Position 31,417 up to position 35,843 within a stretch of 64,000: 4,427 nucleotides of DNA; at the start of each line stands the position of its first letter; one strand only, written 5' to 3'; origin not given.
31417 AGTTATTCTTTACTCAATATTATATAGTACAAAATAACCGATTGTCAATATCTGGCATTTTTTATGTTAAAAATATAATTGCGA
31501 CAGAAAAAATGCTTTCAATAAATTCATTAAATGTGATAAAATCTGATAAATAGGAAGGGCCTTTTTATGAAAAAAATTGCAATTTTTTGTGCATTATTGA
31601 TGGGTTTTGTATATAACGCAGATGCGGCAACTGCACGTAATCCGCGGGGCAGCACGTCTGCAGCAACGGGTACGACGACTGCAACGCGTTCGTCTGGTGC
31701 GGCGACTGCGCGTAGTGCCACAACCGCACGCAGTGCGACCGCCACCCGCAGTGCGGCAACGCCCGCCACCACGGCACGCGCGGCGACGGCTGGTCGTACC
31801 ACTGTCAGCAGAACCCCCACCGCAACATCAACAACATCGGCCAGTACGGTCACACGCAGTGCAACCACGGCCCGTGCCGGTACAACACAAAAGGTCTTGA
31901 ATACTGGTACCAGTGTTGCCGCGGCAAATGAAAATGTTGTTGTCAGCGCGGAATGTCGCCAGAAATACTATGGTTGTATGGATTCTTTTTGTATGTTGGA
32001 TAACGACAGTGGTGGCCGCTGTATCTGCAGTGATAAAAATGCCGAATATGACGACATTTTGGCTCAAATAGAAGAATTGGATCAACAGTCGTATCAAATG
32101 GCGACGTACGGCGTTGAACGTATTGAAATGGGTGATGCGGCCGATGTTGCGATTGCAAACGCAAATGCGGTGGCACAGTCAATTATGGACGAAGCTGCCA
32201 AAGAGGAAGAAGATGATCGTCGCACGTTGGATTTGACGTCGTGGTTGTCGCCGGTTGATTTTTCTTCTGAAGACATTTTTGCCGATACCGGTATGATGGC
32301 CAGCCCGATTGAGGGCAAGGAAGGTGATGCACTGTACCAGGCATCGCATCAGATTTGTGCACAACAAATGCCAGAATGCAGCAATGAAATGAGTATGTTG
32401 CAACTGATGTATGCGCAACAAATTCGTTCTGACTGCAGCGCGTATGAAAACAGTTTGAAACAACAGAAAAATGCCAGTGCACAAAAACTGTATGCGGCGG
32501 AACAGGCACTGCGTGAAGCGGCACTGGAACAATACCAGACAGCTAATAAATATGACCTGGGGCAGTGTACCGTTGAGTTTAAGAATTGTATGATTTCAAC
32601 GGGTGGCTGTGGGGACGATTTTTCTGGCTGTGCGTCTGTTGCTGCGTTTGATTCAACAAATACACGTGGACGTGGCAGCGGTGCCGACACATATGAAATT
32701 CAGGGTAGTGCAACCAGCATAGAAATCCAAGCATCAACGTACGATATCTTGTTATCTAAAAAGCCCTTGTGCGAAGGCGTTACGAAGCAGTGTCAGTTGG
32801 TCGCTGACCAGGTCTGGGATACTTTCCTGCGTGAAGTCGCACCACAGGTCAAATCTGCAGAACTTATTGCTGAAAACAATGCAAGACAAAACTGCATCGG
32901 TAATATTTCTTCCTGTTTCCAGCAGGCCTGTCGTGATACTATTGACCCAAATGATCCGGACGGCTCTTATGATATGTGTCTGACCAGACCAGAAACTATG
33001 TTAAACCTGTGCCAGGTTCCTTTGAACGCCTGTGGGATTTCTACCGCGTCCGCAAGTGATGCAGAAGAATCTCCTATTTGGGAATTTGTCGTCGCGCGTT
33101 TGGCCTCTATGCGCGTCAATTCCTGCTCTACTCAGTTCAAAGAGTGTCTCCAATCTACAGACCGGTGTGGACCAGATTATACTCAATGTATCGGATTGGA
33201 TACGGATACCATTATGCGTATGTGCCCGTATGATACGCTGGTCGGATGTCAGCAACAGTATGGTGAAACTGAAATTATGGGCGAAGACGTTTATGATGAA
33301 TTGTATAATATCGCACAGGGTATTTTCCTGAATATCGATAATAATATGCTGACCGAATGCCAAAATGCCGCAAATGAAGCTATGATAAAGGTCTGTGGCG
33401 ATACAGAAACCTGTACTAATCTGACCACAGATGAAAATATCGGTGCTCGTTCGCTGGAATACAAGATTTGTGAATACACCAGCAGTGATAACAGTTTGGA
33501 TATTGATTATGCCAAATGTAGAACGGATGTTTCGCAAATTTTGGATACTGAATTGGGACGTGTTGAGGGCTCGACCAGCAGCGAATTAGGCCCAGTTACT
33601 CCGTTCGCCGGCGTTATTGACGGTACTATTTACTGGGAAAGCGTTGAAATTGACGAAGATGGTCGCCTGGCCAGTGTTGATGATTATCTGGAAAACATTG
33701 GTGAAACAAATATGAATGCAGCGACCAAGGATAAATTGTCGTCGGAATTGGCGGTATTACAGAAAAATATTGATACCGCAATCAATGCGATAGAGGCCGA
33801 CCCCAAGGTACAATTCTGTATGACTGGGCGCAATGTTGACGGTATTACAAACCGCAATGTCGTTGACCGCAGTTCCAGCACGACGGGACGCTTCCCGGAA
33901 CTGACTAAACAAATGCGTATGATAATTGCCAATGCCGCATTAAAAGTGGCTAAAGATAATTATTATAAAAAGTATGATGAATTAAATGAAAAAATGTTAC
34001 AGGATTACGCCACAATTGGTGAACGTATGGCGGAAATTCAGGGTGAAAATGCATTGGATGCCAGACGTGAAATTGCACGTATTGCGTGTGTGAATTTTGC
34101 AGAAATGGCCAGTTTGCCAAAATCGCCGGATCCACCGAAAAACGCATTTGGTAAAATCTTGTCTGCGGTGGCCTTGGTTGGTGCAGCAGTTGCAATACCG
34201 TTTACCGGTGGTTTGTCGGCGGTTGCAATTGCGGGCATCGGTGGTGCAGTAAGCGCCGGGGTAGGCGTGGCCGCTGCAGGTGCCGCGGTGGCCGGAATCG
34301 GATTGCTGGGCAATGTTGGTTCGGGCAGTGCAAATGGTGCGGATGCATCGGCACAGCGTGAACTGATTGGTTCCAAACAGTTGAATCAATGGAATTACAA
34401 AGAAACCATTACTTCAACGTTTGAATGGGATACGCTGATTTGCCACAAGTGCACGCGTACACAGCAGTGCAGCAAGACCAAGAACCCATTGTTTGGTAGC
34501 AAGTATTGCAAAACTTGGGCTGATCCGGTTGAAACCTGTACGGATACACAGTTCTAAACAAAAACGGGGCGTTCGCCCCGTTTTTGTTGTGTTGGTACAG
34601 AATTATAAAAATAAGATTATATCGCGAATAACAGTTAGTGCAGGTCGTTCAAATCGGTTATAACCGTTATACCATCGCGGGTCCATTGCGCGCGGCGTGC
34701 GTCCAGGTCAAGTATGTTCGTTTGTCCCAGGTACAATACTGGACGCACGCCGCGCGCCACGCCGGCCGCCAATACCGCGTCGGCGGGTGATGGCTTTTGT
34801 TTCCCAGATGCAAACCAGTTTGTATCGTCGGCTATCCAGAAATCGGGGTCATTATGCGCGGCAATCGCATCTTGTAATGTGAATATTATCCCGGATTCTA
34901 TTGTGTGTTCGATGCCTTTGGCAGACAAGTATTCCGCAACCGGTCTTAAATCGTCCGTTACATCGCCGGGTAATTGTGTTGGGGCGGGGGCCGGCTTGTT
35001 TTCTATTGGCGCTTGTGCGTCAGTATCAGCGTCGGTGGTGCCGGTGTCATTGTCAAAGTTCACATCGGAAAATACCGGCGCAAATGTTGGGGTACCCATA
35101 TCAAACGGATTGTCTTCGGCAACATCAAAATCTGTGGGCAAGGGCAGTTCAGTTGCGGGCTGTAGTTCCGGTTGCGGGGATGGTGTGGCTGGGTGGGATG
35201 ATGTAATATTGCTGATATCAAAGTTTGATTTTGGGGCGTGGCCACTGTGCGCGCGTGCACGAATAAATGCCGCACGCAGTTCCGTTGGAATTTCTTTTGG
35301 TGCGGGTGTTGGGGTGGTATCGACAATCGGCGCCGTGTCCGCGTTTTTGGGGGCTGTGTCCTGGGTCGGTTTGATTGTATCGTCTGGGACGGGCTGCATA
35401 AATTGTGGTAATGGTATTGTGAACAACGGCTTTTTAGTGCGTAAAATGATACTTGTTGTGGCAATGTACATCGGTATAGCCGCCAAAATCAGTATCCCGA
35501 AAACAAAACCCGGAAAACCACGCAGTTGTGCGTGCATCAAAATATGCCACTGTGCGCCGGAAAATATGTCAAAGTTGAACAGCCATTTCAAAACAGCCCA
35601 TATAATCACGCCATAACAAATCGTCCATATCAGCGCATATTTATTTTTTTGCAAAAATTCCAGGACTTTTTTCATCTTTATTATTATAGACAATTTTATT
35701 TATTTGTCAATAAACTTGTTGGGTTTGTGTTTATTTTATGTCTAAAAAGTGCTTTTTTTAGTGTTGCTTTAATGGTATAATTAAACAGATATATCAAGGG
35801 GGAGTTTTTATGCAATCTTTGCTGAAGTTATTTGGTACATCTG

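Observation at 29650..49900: About 20-kb lineage-specific locus of 12 or more exported proteins forming a paralogous Cys-rich / glycine-zipper family between rplQ and grpE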

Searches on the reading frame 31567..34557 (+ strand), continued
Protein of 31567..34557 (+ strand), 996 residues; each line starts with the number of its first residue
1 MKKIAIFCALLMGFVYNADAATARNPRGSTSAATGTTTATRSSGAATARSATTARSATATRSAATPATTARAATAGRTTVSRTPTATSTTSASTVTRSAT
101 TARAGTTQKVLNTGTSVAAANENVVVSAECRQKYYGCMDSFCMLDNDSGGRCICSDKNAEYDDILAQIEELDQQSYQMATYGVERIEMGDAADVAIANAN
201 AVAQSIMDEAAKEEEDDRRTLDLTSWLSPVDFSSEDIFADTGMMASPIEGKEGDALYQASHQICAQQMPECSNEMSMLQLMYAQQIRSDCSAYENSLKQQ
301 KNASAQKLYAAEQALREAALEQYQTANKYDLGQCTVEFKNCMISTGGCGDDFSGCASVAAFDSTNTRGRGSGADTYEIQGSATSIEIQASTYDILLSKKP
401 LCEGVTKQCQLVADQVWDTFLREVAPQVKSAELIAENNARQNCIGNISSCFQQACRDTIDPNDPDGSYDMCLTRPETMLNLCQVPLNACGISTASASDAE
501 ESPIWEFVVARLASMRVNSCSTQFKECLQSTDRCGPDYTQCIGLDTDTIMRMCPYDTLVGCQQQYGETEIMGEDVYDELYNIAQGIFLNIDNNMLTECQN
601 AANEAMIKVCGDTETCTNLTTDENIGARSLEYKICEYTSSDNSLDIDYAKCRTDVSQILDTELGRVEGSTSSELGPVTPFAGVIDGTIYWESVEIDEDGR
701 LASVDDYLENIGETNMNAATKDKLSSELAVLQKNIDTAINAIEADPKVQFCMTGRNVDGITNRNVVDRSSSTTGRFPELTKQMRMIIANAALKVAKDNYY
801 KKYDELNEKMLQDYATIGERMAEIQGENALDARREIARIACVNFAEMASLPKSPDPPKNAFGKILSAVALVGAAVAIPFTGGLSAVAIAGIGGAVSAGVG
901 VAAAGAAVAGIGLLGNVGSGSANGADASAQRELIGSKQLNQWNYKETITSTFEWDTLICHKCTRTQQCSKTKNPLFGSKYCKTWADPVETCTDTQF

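Call 61: fold_search(model_id=the predicted structure, library=pdb)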
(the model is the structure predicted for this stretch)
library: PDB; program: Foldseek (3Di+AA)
matches with E <= 10: 25; with E <= 0.001: 0
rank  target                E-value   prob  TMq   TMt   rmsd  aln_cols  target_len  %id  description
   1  1cii                  4.2e-02  0.12  0.05  0.08  45.8       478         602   13  COLICIN IA (released 1998-01-14)
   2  7zbr                  1.9e+00  0.03  0.07  0.10  34.4       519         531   10  Crystal Structure of full-length Bartonella Effector protein 1 (released 2023-04-05)
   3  6zzh_AAA              2.8e+00  0.01  0.05  0.10  36.6       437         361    9  Structure of soluble SmhB crystal form 2 of the tripartite alpha-pore forming toxin, Smh, from Serratia marcescens. (released 2021-03-31)
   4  8ts1_A                4.6e+00  0.06  0.06  0.14  30.4       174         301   11  Cryo-EM structure of human MRS2 with Mg2+ (released 2024-08-14)
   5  7a8t_A                5.3e+00  0.02  0.09  0.14  45.8       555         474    8  Crystal structure of sarcomeric protein FATZ-1 (mini-FATZ-1 construct) in complex with rod domain of alpha-actinin-2 (released 2021-06-30)
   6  8tmd_A                6.2e+00  0.02  0.05  0.14  36.8       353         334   13  Cryo-EM structure of CorA in complex with conformation-specific synthetic antibody C18 and 100 uM MgCl2, State MG0.1-1 (released 2025-02-12)
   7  8rki_C                6.8e+00  0.07  0.04  0.16   5.7        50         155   10  Molecular basis of ZP3/ZP1 heteropolymerization: crystal structure of a native vertebrate egg coat filament fragment (released 2024-03-13)
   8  7aed_B                7.1e+00  0.15  0.04  0.23   4.1        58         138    9  VirB8 domain of PrgL from Enterococcus faecalis pCF10 (released 2020-11-18)
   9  8co1_A1               7.1e+00  0.14  0.04  0.07   5.5        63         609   10  Type II Secretion System (released 2024-04-10)
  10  6xns_E                7.1e+00  0.03  0.07  0.15  17.8       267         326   12  C3_crown-05 (released 2020-12-23)
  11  7aed_A                7.4e+00  0.16  0.04  0.26   3.8        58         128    9  VirB8 domain of PrgL from Enterococcus faecalis pCF10 (released 2020-11-18)
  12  9lu9_B                7.4e+00  0.06  0.06  0.20  18.8       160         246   12  The chimeric flagellar motor complex between MotA1B1 from Paenibacillus sp. TCA20 and MotAB from E.coli, state 1 (released 2025-04-09)
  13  8tme_E                7.4e+00  0.02  0.05  0.13  34.0       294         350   10  Cryo-EM structure of CorA in complex with conformation-specific synthetic antibody C18 and 100 uM MgCl2, State MG0.1-1 (released 2025-02-12)
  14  5xj1                  7.8e+00  0.06  0.03  0.05  14.7        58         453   10  Crystal structure of spRlmCD (released 2017-11-01)
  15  8tme_A                7.8e+00  0.02  0.05  0.13  36.2       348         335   11  Cryo-EM structure of CorA in complex with conformation-specific synthetic antibody C18 and 100 uM MgCl2, State MG0.1-1 (released 2025-02-12)
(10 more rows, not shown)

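Call 65: search_protein_families(library=pfam, proteins=[P0383, P0390, P0355, P0354, P0270, P0360, P0292, P0352, P0381], max_evalue=0.01)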
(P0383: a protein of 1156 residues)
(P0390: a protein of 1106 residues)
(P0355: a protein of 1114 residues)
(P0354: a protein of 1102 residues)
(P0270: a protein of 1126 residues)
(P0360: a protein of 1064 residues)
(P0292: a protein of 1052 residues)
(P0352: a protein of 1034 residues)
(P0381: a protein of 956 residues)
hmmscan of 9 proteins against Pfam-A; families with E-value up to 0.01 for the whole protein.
P0383 (1156 aa): 0 families

P0390 (1106 aa): 0 families

P0355 (1114 aa): 0 families

P0354 (1102 aa): 0 families

P0270 (1126 aa): 0 families

P0360 (1064 aa): 0 families

P0292 (1052 aa): 0 families

P0352 (1034 aa): 0 families

P0381 (956 aa): 0 families

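Call 66: find_encoding_contigs(protein=P0390, flank=10000, max_places=2)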
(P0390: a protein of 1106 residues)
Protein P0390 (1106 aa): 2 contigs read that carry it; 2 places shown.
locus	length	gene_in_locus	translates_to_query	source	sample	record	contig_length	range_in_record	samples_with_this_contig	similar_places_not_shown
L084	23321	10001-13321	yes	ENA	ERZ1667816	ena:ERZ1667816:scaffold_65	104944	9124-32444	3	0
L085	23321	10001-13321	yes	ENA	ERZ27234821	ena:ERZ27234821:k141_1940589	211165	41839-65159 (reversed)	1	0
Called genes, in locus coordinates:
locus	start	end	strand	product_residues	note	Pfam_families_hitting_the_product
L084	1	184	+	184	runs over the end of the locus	PF00333:Ribosomal_S5, PF03719:Ribosomal_S5_C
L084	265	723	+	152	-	PF00828:Ribosomal_L27A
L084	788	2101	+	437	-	PF00344:SecY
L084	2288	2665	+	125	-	PF00416:Ribosomal_S13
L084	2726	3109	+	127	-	PF00411:Ribosomal_S11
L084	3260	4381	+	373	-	PF07562:NCD3G (faint), PF23091:TNFR_ELAPOR1_6th (faint), PF26010:DUF8003 (faint), PF07699:Ephrin_rec_like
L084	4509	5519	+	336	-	PF01193:RNA_pol_L, PF01000:RNA_pol_A_bac, PF03118:RNA_pol_A_CTD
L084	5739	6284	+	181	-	PF01196:Ribosomal_L17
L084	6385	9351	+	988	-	-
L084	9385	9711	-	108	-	-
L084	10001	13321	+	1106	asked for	-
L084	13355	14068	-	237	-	-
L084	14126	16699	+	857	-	-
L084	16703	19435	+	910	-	-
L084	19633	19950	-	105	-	-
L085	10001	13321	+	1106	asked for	-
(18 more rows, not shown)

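Call 77: search_dna_similar(query=window:31567-34554:+, collection=phages, mode=protein, max_evalue=0.001, max_rows=10)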
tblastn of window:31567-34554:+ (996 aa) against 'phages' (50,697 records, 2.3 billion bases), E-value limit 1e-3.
No match.

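Call 78: search_dna_similar(query=window:31567-34554:+, collection=plasmids, mode=protein, max_evalue=0.001, max_rows=10)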
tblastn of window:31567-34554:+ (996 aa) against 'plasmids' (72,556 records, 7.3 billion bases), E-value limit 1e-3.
No match.

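Call 93: find_related_loci(query=A1, collection=viral_contigs, flank=3000)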
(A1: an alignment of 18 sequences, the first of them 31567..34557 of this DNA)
Query A1 (996 aa) in viral_contigs; peptide patterns used: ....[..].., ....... (x = any residue, [..] = any of these).
46 stretches matched a pattern, but none encodes a relative of the query by tblastn (E <= 1e-3).
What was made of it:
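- Tried and rejected: Mobile-element origin: no relatives in phage genomes, plasmids or IMG/VR contigs (calls 77, 78, 93).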

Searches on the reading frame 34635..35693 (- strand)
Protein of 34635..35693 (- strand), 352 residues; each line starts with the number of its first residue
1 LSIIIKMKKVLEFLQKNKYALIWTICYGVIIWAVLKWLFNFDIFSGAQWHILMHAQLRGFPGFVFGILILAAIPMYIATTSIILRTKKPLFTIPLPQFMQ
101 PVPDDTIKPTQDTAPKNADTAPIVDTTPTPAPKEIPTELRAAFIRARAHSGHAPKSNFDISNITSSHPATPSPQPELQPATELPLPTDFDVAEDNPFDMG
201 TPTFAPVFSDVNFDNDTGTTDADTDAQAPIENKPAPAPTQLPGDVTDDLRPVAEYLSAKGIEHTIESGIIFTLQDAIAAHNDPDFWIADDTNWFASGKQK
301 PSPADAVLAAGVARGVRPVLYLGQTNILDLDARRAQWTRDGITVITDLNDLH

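Call 4: search_protein_families(library=pfam, proteins=[window:34635-35693:-], max_evalue=0.01)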
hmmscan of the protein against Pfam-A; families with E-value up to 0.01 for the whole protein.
window:34635-35693:- (352 aa): 0 families

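Call 5: search_protein_families(library=ncbifam, proteins=[window:34635-35693:-], max_evalue=0.01)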
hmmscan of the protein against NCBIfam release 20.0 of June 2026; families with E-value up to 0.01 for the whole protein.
window:34635-35693:- (352 aa): 0 families

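Call 60: search_solved_structures(query=A4, max_evalue=1)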
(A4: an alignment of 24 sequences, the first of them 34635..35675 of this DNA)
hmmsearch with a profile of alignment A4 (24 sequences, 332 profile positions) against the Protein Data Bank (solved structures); distinct sequences matched with E-value up to 1: 0.

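Call 76: search_protein_families(library=pfam, alignment_id=A4, max_evalue=0.1)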
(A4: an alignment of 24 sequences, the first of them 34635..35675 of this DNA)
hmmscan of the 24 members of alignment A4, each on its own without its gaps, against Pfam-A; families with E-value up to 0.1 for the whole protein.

A. member 1, window:34635-35675:- (346 aa): 0 families

B. families by the number of members that match (of 24 scanned): 7 families
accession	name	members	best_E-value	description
PF18926.5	DUF5676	2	0.058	2TM family of unknown function (DUF5676)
PF20234.3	DUF6591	1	0.012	Family of unknown function (DUF6591)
PF07698.17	7TM-7TMR_HD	1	0.014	7TM receptor with intracellular HD hydrolase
PF12730.13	ABC2_membrane_4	1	0.033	ABC-2 family transporter protein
PF12389.13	Peptidase_M73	1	0.046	Camelysin metallo-endopeptidase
PF03729.18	DUF308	1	0.05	Short repeat of unknown function (DUF308)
PF19348.4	DUF5926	1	0.087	Family of unknown function (DUF5926)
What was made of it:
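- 34635..35675 (-): X352 (346 aa). It has 2-3 N-terminal transmembrane helices, a Pro-rich linker and a conserved C-terminal domain of unknown type. No Pfam or PDB hit (calls 4, 60, 76).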
